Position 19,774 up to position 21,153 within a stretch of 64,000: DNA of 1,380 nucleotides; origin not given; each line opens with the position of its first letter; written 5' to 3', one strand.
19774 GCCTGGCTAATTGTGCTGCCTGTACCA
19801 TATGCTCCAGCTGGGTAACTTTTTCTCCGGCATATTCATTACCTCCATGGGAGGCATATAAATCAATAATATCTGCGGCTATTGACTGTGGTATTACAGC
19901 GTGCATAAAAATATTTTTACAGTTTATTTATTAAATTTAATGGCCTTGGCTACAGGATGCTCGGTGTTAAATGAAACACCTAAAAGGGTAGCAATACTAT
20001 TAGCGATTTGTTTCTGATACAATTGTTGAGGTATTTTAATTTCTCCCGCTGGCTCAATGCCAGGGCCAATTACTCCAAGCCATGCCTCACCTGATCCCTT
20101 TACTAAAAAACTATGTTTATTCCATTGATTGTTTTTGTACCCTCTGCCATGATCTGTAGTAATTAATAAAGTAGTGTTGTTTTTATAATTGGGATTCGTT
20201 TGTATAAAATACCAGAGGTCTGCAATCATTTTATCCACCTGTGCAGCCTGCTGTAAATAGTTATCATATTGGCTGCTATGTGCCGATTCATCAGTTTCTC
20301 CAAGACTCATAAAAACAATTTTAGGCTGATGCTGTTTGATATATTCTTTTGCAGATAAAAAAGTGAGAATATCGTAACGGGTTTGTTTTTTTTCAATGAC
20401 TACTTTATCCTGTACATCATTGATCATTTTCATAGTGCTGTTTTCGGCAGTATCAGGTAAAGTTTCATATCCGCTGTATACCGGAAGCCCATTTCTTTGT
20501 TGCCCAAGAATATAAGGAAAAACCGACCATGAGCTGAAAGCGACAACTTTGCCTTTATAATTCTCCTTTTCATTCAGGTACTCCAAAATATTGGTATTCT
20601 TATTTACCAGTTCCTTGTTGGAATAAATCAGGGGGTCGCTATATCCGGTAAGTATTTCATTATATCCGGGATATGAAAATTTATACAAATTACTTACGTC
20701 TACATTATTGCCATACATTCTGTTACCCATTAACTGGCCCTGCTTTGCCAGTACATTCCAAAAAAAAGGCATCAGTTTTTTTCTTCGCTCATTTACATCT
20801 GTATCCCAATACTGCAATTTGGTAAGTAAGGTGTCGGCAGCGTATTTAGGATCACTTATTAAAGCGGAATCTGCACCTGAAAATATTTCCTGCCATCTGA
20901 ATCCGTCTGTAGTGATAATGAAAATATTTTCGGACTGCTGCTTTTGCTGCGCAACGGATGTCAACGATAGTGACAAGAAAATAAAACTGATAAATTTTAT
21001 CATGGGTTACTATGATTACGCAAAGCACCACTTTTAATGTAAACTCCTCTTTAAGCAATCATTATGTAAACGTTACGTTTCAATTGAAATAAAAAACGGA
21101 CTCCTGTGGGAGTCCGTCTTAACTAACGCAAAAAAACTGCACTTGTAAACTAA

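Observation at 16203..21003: PhnZ-like C-P oxygenase in an operon with no PhnY-type hydroxylase, combined with FAD oxidase, PhnX-like hydrolase, permease and an exported AP-superfamily enzyme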

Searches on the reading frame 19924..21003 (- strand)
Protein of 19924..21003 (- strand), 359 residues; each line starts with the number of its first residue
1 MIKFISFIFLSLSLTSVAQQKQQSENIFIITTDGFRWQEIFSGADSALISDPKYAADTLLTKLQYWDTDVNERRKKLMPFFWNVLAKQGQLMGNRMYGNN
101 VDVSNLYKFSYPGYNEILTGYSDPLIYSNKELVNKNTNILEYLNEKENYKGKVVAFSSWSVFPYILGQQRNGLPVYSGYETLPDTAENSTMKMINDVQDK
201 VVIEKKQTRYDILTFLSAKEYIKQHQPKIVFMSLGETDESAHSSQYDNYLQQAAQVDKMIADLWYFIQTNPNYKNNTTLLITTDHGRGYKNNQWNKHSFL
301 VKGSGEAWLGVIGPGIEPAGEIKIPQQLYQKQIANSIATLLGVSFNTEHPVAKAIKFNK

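Call 3: search_protein_families(library=pfam, proteins=[window:19924-21003:-], max_evalue=0.01)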
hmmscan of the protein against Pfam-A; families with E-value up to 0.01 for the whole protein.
window:19924-21003:- (359 aa): 3 families
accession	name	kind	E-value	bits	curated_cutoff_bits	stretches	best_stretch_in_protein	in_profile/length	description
PF01663.27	Phosphodiest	-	1.3e-07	31.9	23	1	190-288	122-222/342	Type I phosphodiesterase / nucleotide pyrophosphatase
PF01676.23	Metalloenzyme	-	2.5e-05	24.4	24.3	1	206-287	126-202/252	Metalloenzyme superfamily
PF00884.28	Sulfatase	-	0.00094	19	25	1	112-297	58-257/301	Sulfatase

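Call 4: search_protein_families(library=ncbifam, proteins=[window:19924-21003:-], max_evalue=0.01)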
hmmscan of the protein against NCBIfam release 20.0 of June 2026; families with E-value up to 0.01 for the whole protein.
window:19924-21003:- (359 aa): 4 families
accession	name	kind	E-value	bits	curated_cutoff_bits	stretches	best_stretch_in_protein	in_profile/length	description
NF009049.0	PRK12383.1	equivalog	0.00025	20.1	254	1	217-286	277-340/408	phosphopentomutase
NF038075.1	fam_STM4013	hypoth_equivalog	0.0032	17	250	1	185-299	147-246/261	STM4013/SEN3800 family hydrolase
NF003104.0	PRK04024.1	equivalog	0.009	14.8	489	0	216-286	285-348/412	2,3-bisphosphoglycerate-independent phosphoglycerate mutase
TIGR00306.2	apgM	subfamily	0.0091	15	320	0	217-285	279-347/403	2,3-bisphosphoglycerate-independent phosphoglycerate mutase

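Call 40: search_solved_structures(query=window:19924-21003:-, max_evalue=1, show_alignments=2)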
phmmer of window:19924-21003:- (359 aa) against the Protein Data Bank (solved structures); distinct sequences matched with E-value up to 1: 3.
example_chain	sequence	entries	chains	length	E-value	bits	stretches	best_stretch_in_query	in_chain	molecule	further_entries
5oqd_B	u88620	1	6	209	0.25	13.5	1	160-229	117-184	Polycomb protein Pcl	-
7dmd_A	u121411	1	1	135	0.34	13.1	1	147-214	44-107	Activator of 90 kDa heat shock protein ATPase homolog 1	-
6zth_A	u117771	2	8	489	0.84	11.8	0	191-282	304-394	PlaB phospholipase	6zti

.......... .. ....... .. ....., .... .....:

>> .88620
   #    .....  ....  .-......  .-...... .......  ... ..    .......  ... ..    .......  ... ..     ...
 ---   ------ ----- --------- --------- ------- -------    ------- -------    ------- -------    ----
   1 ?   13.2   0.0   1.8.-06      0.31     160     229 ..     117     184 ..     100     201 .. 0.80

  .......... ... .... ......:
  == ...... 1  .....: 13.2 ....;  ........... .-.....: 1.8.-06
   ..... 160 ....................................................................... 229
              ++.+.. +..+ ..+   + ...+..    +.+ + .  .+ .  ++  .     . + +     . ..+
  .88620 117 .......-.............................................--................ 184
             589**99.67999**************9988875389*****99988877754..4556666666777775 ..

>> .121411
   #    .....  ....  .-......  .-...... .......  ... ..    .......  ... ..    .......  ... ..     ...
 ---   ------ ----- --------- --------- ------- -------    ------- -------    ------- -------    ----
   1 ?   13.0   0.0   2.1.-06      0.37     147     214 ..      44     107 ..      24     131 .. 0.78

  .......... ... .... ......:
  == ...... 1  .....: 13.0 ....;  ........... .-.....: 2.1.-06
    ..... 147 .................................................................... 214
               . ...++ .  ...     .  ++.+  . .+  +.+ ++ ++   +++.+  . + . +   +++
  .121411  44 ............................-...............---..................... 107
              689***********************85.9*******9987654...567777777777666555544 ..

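Call 48: find_homologous_proteins(query=window:19924-21003:-, max_evalue=0.00001)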
Query window:19924-21003:- (359 aa): 6876 proteins with E <= 0.00001 among 8000 candidates; the best 120 are listed.
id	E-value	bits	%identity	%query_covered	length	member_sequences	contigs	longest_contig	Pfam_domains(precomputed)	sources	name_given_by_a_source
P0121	1.0e-220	750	91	100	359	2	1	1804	PF01663.28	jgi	jgi:hypothetical protein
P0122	2.7e-216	735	89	100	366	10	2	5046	PF01663.28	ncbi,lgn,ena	-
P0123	5.5e-210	715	86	100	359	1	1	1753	PF01663.28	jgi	jgi:Type I phosphodiesterase / nucleotide pyrophosphatase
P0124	5.6e-198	675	81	100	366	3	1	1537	PF01663.28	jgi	jgi:hypothetical protein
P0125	4.4e-195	666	80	100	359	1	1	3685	-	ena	-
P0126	2.8e-191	653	77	100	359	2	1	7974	-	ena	-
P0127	1.2e-186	638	79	95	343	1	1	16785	-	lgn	-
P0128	1.6e-181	621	75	99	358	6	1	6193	PF01676.24,PF01663.28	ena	-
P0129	6.9e-170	583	70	99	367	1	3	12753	PF01676.24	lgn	-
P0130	3.4e-169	580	69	99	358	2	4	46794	-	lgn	-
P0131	1.5e-167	575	69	99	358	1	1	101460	PF01676.24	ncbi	-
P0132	4.0e-166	570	69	99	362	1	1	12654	-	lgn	-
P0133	7.5e-165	566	68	99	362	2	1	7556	-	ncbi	-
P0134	1.3e-164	565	70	97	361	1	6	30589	-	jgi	jgi:hypothetical protein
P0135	2.0e-164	565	68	99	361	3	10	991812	PF01676.24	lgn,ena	-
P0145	5.7e-142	491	62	98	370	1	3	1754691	-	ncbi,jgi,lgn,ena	jgi:hypothetical protein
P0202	1.1e-134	467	59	94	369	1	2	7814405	PF01676.24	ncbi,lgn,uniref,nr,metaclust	ncbi:Metalloenzyme superfamily protein [Filimonas lacunae]|uniref:Metalloenzyme superfamily protein 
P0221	1.3e-133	463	58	98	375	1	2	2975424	PF01676.24,PF01663.28,PF00884.29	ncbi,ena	-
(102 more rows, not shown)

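Call 70: predict_structure(alignment_id=A2)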
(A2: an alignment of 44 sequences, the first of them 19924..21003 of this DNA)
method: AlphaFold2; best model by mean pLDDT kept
length: 359 residues; sequences in the alignment: 44
mean_pLDDT: 91.2   pTM: 0.89
mean pLDDT of the five models: 91.2, 90.1, 88.7, 88.4, 87.7
residues with pLDDT >= 90: 260; 70-90: 80; 50-70: 19; < 50: 0
segments of 3 or more residues with pLDDT < 50: none
pLDDT, mean of each block of 10 residues (from residue 1): 86 69 89 95 97 97 97 98 97 97 91 94 81 91 95 93 89 76 70 80 73 92 95 95 97 98 98 96 96 94 96 94 97 97 95 88
secondary structure, 60 per line:
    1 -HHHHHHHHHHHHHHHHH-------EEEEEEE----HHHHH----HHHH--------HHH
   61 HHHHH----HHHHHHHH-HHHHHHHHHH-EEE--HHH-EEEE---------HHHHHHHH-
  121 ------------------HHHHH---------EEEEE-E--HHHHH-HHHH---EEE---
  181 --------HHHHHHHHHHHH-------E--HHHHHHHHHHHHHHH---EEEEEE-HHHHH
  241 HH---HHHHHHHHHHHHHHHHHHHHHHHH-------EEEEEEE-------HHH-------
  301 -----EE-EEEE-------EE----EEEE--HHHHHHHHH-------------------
elements in order: H2-18 E26-32 H37-41 H46-49 H58-65 H70-77 H79-88 E90-92 E99-102 H112-119 H139-143 E153-157 H162-166 H168-171 E175-177 H189-200 H211-225 E229-234 H236-242 H246-269 E277-283 E309-312 E326-329 H332-340

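Call 72: fold_search(model_id=the predicted structure, library=pdb)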
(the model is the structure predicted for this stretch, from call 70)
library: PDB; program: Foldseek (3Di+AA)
matches with E <= 10: 674; with E <= 0.001: 457
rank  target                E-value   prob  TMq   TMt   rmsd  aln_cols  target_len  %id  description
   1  6b0j_B                1.8e-10  1.00  0.51  0.42   8.2       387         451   15  Crystal structure of Ps i-CgsB in complex with k-i-k-neocarrahexaose (released 2018-03-14)
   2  6b0j_A                2.1e-10  1.00  0.52  0.42   8.0       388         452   15  Crystal structure of Ps i-CgsB in complex with k-i-k-neocarrahexaose (released 2018-03-14)
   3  6bia_B                6.8e-10  1.00  0.51  0.42   8.0       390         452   15  Crystal structure of Ps i-CgsB (released 2018-03-14)
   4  6bia_A                1.0e-09  1.00  0.52  0.43   7.5       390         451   15  Crystal structure of Ps i-CgsB (released 2018-03-14)
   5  8di0_A                1.8e-09  1.00  0.47  0.39  10.2       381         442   13  Bfo2290: Tannerella forsythia chondroitin sulfate A sulfatase (released 2022-08-17)
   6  6bia_C                2.4e-09  1.00  0.52  0.42   7.5       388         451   15  Crystal structure of Ps i-CgsB (released 2018-03-14)
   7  6vc7_A                3.2e-09  1.00  0.48  0.50   7.7       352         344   14  Structure of the F349A mutant of the periplasmic domain of YejM from Salmonella typhimurium (released 2020-08-26)
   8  9fo1                  3.3e-09  1.00  0.54  0.44   7.8       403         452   11  Family S1_16 sulfatase from metagenomic dataset AMOR (released 2025-01-22)
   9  7oza_AAA              3.6e-09  1.00  0.56  0.43   7.9       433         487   13  Sulfated host glycan recognition by carbohydrate sulfatases of the human gut microbiota (BT3796_S1_16) (released 2022-06-29)
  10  5i5d_C                3.8e-09  1.00  0.52  0.55   6.2       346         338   14  Salmonella global domain 245 (released 2017-04-19)
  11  5i5d_D                4.0e-09  1.00  0.52  0.54   6.0       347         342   14  Salmonella global domain 245 (released 2017-04-19)
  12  7ptj_A                4.0e-09  1.00  0.51  0.37  10.3       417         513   13  C54S mutant of choline-sulfatase from E. meliloti CECT4857 bound to HEPES (released 2022-08-03)
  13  7oza_CCC              4.8e-09  1.00  0.57  0.43   7.9       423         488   13  Sulfated host glycan recognition by carbohydrate sulfatases of the human gut microbiota (BT3796_S1_16) (released 2022-06-29)
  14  6vat_C                6.4e-09  1.00  0.49  0.51   7.7       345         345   13  Structure of the periplasmic domain of YejM from Salmonella typhimurium (released 2020-08-26)
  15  6bne                  6.8e-09  1.00  0.52  0.55   7.8       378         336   10  Crystal structure of the intrinsic colistin resistance enzyme ICR(Mc) from Moraxella catarrhalis, catalytic domain, phos (released 2018-01-31)
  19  2w8s_A                9.6e-09  1.00  0.53  0.38   7.7       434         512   13  CRYSTAL STRUCTURE OF A catalytically promiscuous PHOSPHONATE MONOESTER HYDROLASE FROM Burkholderia caryophylli (released 2010-02-23)
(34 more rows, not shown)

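Call 79: find_encoding_contigs(protein=P0202, flank=7000, max_places=1)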
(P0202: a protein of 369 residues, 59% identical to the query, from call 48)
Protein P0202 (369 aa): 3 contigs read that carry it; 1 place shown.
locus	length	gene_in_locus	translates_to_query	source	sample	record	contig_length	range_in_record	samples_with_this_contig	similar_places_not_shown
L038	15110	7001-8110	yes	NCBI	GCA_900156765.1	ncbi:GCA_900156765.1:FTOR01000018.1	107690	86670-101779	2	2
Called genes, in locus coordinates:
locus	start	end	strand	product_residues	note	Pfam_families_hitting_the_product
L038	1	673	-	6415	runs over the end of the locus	PF22352:K319L-like_PKD, PF17803:Cadherin_4, PF17892:Cadherin_5, PF17963:Big_9, PF17803:Cadherin_4, PF17892:Cadherin_5, PF17963:Big_9, PF17803:Cadherin_4, +73 more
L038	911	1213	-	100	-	-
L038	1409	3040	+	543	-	PF00171:Aldedh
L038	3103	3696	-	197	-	PF02525:Flavodoxin_2, PF03358:FMN_red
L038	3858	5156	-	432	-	PF23598:LRR_14 (faint), PF00560:LRR_1 (faint), PF12799:LRR_4 (weak), PF13855:LRR_8 (weak), PF00069:Pkinase, PF07714:PK_Tyr_Ser-Thr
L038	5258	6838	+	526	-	PF03929:PepSY_TM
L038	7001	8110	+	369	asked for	PF01676:Metalloenzyme (weak)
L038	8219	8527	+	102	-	PF02617:ClpS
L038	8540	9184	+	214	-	PF03588:Leu_Phe_trans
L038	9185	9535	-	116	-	-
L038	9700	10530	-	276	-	PF00691:OmpA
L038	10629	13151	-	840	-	PF00521:DNA_topoisoIV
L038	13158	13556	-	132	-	PF00903:Glyoxalase, PF13669:Glyoxalase_4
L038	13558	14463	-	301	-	PF08874:DUF1835, PF12395:DUF3658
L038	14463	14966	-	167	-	PF13302:Acetyltransf_3, PF13420:Acetyltransf_4 (weak), PF00583:Acetyltransf_1, PF13508:Acetyltransf_7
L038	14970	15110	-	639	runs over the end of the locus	PF02518:HATPase_c (weak), PF00204:DNA_gyraseB, PF01751:Toprim, PF00986:DNA_gyraseB_C (weak)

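Call 80: find_encoding_contigs(protein=P0145, flank=7000, max_places=1)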
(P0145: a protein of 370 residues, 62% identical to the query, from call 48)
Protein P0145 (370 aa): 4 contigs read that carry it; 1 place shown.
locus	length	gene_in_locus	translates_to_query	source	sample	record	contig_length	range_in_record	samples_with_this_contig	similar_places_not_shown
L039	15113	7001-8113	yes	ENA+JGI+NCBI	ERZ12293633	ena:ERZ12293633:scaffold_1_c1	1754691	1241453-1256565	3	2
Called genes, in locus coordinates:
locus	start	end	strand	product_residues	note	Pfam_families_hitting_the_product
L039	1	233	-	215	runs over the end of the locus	PF01865:PhoU_div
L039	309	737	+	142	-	-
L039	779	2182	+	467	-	PF02321:OEP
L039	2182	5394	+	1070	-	PF00873:ACR_tran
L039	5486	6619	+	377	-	PF25917:BSH_RND, PF25919:BSH_CusB (weak), PF25973:BSH_CzcB, PF25954:Beta-barrel_RND_2, PF25989:YknX_C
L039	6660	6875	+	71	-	-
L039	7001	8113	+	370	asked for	-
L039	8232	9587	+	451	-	-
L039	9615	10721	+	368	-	PF12849:PBP_like_2, PF01547:SBP_bac_1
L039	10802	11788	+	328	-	PF00528:BPD_transp_1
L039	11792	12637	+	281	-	PF00528:BPD_transp_1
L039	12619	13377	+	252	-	PF00005:ABC_tran, PF02463:SMC_N (weak), PF13304:AAA_21 (faint)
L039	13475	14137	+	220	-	PF01895:PhoU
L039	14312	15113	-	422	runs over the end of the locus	PF01180:DHO_dh, PF01207:Dus, PF00037:Fer4 (faint), PF13237:Fer4_10 (faint), PF12797:Fer4_2 (faint), PF12838:Fer4_7, PF14697:Fer4_21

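Call 81: find_encoding_contigs(protein=P0221, flank=7000, max_places=1)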
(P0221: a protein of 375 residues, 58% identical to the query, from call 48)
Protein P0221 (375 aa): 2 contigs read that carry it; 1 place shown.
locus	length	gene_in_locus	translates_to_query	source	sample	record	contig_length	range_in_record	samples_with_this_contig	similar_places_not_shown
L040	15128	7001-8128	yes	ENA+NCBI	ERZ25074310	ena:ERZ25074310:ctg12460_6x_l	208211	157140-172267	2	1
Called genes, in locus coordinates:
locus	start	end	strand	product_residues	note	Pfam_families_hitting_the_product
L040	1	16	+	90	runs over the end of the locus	-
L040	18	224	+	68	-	-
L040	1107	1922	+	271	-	PF03009:GDPD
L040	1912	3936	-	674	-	PF00702:Hydrolase, PF13246:Cation_ATPase, PF08282:Hydrolase_3 (faint), PF00689:Cation_ATPase_C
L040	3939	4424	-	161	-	PF00690:Cation_ATPase_N, PF00122:E1-E2_ATPase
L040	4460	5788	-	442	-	PF00270:DEAD, PF04851:ResIII, PF00271:Helicase_C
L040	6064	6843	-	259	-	PF13506:Glyco_transf_21, PF13641:Glyco_tranf_2_3, PF00535:Glycos_transf_2, PF10111:Glyco_tranf_2_2 (weak), PF13632:Glyco_trans_2_3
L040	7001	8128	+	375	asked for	PF00884:Sulfatase (faint), PF01663:Phosphodiest (weak), PF01676:Metalloenzyme (weak)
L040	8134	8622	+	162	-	PF09335:VTT_dom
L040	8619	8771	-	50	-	-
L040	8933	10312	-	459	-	PF00328:His_Phos_2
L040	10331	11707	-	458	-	-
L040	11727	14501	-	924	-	PF13620:CarboxypepD_reg, PF13715:CarbopepD_reg_2, PF07715:Plug, PF00593:TonB_dep_Rec_b-barrel, PF14905:OMP_b-brl_3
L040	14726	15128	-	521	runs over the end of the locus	PF14938:SNAP (faint), PF00515:TPR_1 (faint), PF07719:TPR_2 (faint), PF13181:TPR_8 (faint), PF13374:TPR_10 (faint), PF13424:TPR_12, PF13176:TPR_7 (faint), PF13424:TPR_12 (weak)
